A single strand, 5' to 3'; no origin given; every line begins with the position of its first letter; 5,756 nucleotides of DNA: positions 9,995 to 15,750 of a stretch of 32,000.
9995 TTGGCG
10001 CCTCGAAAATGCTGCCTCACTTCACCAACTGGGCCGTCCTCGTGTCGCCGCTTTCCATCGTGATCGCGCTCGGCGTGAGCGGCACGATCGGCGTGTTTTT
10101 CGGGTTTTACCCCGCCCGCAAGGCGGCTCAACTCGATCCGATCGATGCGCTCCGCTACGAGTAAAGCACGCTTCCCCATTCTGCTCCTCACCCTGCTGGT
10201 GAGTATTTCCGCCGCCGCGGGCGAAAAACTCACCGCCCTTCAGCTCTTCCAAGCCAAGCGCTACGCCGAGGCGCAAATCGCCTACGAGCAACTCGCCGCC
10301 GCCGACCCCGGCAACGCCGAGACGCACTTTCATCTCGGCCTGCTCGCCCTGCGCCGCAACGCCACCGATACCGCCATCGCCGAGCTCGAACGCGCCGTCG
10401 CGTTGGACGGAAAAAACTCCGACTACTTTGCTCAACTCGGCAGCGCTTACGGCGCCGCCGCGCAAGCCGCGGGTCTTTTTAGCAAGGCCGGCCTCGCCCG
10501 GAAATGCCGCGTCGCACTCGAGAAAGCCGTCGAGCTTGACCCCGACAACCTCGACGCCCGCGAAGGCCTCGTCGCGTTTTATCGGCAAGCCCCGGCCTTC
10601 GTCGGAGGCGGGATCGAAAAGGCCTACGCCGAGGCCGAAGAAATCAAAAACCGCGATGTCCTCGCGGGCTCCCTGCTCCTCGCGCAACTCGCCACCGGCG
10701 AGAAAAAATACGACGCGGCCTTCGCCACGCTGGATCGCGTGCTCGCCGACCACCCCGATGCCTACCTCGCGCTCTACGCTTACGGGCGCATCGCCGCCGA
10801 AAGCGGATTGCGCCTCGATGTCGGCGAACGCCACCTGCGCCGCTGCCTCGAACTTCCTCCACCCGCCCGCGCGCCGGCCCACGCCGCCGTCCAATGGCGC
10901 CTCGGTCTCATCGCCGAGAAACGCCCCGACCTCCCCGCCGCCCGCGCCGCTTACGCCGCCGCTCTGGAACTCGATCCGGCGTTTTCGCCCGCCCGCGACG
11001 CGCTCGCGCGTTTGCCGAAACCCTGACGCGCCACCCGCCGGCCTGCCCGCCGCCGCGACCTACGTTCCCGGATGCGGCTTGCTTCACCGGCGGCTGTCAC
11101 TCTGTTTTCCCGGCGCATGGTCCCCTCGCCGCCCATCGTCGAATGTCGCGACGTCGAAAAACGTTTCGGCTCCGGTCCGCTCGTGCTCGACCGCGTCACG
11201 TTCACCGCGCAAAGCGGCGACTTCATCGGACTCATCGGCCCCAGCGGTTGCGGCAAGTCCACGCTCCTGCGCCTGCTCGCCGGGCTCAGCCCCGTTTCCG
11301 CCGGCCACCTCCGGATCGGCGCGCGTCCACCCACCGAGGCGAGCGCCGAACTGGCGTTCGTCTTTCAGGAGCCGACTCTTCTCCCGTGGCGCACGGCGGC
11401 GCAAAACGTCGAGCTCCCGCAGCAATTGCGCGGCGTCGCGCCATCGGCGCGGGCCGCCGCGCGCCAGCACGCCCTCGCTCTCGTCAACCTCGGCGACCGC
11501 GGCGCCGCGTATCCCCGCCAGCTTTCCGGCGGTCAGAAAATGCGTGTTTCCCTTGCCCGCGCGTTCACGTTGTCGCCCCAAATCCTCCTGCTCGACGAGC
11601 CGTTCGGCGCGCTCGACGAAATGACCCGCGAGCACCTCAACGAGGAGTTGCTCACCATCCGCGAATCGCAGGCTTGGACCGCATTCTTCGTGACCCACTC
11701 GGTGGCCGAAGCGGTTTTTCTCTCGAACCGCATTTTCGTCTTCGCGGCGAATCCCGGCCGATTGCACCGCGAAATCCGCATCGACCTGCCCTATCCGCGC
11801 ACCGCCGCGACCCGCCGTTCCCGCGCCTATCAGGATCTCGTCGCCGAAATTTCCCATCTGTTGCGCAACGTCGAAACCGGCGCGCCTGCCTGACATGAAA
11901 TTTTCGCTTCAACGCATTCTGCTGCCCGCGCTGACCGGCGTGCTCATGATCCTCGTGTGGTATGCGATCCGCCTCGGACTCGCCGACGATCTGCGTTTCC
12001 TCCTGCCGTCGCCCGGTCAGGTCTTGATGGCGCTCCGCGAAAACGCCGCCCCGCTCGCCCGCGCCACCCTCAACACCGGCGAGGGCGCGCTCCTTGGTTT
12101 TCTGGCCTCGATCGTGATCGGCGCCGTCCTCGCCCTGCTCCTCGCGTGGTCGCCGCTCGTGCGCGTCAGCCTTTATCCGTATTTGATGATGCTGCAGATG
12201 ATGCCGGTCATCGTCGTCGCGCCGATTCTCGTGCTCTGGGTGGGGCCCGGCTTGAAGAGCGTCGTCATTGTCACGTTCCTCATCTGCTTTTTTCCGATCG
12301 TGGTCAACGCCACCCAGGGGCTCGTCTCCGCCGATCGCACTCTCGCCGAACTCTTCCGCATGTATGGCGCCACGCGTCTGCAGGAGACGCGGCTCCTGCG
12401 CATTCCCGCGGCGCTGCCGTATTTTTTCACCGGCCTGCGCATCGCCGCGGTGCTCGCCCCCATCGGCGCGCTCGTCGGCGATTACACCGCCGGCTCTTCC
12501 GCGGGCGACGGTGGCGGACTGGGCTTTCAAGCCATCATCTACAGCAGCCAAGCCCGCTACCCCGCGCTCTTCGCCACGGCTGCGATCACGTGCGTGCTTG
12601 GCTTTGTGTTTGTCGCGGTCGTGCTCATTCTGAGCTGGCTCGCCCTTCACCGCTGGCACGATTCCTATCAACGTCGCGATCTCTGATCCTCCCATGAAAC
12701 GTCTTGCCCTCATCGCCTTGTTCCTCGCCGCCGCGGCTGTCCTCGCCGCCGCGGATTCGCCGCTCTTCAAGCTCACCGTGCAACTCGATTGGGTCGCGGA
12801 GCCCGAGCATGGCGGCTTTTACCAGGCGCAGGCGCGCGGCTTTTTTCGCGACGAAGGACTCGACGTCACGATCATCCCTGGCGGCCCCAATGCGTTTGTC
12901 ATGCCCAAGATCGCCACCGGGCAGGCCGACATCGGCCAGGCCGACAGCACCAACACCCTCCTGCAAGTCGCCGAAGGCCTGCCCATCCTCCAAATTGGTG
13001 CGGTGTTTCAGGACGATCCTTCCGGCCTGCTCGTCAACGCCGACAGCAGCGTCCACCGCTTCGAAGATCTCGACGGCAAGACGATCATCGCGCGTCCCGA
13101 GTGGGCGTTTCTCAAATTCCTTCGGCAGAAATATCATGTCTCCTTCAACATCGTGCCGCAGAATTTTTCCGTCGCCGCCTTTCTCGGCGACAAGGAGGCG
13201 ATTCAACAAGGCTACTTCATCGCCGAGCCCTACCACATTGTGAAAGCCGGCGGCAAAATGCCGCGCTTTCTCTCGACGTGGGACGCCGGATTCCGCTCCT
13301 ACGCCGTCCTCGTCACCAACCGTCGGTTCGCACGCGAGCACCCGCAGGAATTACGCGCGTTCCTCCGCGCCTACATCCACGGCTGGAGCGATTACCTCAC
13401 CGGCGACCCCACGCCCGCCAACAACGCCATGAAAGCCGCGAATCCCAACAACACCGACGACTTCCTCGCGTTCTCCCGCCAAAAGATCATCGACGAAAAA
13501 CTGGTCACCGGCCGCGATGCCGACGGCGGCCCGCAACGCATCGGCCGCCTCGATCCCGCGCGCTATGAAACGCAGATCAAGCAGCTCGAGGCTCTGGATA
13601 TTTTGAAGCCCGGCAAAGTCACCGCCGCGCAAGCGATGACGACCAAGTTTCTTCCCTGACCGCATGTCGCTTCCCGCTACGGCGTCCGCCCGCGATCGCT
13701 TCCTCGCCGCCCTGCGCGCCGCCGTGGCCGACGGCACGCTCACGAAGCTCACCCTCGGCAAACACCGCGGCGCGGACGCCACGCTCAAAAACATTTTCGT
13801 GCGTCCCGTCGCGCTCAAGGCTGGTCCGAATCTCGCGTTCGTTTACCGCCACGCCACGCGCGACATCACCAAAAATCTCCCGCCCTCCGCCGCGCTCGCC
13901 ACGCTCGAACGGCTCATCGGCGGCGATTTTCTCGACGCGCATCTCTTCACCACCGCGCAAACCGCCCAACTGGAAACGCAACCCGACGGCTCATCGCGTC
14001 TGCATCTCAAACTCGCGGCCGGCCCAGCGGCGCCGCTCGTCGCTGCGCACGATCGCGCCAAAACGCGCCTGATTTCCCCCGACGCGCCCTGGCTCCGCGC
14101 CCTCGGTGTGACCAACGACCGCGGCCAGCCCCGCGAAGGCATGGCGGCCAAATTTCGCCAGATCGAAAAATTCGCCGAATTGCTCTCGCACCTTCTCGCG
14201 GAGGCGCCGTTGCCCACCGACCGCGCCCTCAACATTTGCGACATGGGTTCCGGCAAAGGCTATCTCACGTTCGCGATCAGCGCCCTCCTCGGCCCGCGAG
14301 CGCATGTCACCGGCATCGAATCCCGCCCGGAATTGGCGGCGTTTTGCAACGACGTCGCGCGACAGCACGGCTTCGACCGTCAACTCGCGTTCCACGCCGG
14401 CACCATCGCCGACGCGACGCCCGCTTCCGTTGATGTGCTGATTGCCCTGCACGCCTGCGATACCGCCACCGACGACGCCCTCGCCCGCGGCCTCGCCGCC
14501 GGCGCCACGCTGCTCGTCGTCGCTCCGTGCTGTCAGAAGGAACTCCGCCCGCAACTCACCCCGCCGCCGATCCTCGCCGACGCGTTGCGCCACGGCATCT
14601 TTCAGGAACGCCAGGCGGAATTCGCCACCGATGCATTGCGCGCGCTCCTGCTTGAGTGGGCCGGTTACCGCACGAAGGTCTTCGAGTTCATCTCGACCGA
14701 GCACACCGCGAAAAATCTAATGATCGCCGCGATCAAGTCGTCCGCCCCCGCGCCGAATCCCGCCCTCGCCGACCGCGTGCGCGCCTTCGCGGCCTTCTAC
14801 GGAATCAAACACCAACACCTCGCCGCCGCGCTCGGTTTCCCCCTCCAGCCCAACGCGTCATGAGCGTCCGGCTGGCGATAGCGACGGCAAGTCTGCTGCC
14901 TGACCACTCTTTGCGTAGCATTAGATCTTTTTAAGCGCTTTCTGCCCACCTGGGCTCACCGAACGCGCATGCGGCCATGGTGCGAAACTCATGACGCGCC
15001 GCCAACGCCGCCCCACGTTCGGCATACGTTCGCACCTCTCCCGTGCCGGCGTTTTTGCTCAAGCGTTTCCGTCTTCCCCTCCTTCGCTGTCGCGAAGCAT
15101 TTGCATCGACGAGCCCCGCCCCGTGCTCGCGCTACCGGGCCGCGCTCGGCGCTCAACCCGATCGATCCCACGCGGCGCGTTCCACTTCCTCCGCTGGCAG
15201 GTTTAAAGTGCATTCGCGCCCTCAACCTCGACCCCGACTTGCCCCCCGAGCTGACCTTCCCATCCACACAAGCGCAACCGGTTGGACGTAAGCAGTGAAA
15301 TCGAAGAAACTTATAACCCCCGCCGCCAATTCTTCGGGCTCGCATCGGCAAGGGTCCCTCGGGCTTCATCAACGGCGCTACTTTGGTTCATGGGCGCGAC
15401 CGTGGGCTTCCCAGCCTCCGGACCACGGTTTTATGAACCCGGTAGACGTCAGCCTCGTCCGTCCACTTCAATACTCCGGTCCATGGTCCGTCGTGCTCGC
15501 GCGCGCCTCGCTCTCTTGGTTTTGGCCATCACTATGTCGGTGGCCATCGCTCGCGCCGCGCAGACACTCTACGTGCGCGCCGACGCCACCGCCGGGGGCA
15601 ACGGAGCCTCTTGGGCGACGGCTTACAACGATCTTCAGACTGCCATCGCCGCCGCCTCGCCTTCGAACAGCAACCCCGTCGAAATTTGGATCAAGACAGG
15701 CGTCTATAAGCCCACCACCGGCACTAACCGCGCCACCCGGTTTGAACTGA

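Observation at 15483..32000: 16.5-kb stop-free + strand frame missing from the ORF track: a giant secreted protein of at least 5,506 aa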

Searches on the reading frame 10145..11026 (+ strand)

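Call 7: search_protein_families(library=pfam, proteins=[window:10145-11026:+], max_evalue=0.001)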
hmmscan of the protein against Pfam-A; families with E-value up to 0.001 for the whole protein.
window:10145-11026:+ (293 aa): 12 families
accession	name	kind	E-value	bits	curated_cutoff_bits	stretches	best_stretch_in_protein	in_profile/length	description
PF13432.12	TPR_16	-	2.4e-14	53.9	32.7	2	32-90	5-63/65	Tetratricopeptide repeat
PF13428.12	TPR_14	-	4.7e-13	48.9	23.5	0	176-216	4-44/44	Tetratricopeptide repeat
PF14559.12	TPR_19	-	1e-11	45.4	25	1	34-95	1-62/68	Tetratricopeptide repeat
PF13431.12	TPR_17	-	1.9e-11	43.7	24.4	0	46-78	1-33/34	Tetratricopeptide repeat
PF07719.23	TPR_2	-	4.1e-10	39.4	27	0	58-91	1-34/34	Tetratricopeptide repeat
PF13414.12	TPR_11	-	7.8e-10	38.7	26.8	0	71-103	7-39/42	TPR repeat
PF13181.12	TPR_8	-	8.9e-09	35.3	25.7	0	58-91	1-34/34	Tetratricopeptide repeat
PF00515.34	TPR_1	-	1.2e-05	25.3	27.8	0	58-91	1-34/34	Tetratricopeptide repeat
PF13371.12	TPR_9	-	3.4e-05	24.2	35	1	35-92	6-63/73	Tetratricopeptide repeat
PF13174.12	TPR_6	-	0.00016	22.5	26.3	0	177-205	4-32/33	Tetratricopeptide repeat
PF25064.1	ARM_TT21_5th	-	0.00065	20.4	27.8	0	176-221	4-49/117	TT21 fifth ARM repeats domain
PF12895.13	ANAPC3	-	0.00097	19.8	27.2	0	38-94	3-58/82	Anaphase-promoting complex, cyclosome, subunit 3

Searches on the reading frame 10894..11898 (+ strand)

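Call 8: search_protein_families(library=pfam, proteins=[window:10894-11898:+, window:11072-11893:+], max_evalue=0.001)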
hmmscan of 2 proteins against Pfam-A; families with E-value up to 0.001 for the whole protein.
window:10894-11898:+ (334 aa): 0 families

window:11072-11893:+ (273 aa): 4 families
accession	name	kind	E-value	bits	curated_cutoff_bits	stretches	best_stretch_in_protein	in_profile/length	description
PF00005.33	ABC_tran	-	5.5e-30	105.2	25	1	39-178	1-136/137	ABC transporter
PF13304.12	AAA_21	-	6.4e-05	23.6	27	0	51-80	1-42/304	AAA domain, putative AbiEii toxin, Type IV TA system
PF13191.12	AAA_16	-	0.00016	22.6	32.6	1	49-196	24-158/167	AAA ATPase domain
PF20703.3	nSTAND1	-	0.00023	21.4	27.1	1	46-119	30-89/379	Novel STAND NTPase 1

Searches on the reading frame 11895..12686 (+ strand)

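Call 7: search_protein_families(library=pfam, proteins=[window:11895-12686:+], max_evalue=0.001)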
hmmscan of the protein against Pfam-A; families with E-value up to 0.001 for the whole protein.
window:11895-12686:+ (263 aa): 1 family
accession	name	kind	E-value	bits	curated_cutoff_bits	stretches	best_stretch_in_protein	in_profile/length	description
PF00528.27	BPD_transp_1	-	7.1e-23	81.7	26.4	1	73-248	2-171/184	Binding-protein-dependent transport system inner membrane component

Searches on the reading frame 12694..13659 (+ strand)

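Call 7: search_protein_families(library=pfam, proteins=[window:12694-13659:+], max_evalue=0.001)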
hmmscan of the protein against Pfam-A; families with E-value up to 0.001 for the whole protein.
window:12694-13659:+ (321 aa): 1 family
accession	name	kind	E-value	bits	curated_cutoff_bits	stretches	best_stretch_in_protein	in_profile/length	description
PF09084.16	NMT1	-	2.6e-37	129.2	20.5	1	37-235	2-210/216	NMT1/THI5 like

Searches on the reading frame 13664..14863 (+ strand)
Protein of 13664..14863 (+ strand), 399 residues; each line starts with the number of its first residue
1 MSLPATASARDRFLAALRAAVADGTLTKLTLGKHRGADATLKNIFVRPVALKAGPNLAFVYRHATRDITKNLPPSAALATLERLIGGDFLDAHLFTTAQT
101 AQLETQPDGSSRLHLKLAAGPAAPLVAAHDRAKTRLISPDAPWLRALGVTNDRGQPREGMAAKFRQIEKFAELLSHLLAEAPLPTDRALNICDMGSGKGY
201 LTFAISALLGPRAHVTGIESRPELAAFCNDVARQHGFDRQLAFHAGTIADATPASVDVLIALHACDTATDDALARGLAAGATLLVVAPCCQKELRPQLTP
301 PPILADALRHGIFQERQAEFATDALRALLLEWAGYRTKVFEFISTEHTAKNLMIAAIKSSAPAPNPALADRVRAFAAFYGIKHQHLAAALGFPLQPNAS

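Call 7: search_protein_families(library=pfam, proteins=[window:13664-14863:+], max_evalue=0.001)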
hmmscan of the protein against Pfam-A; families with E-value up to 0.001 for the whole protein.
window:13664-14863:+ (399 aa): 5 families
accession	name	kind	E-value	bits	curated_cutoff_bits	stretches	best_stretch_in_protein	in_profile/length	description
PF13679.12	Methyltransf_32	-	2.5e-35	122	27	1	163-296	2-142/143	Methyltransferase domain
PF13847.12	Methyltransf_31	-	3.8e-12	46.5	27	1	187-270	3-89/145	Methyltransferase domain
PF13649.12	Methyltransf_25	-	8.6e-07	30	27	1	191-278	1-87/97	Methyltransferase domain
PF01135.25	PCMT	-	7.4e-05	23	20.3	1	187-285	73-171/210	Protein-L-isoaspartate(D-aspartate) O-methyltransferase (PCMT)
PF08242.18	Methyltransf_12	-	0.00017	22.7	30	1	193-268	2-78/98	Methyltransferase domain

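Call 9: find_encoding_contigs(protein=window:13664-14863:+, flank=10000, max_places=6)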
Protein window:13664-14863:+ (399 aa): no gene with exactly this product is on record in the collection.

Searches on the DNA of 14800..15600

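Call 22: search_rna_families(source=window, start=14800, end=15600, threshold=evalue, max_evalue=1)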
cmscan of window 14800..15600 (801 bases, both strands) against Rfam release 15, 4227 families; matches with E-value up to 1: 1.
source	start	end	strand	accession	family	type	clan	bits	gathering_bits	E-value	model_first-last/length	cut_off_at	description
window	15047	15103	-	RF01696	Chlorobi-1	Gene; sRNA;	-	14.2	50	0.71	1-67/67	no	Chlorobi-1 RNA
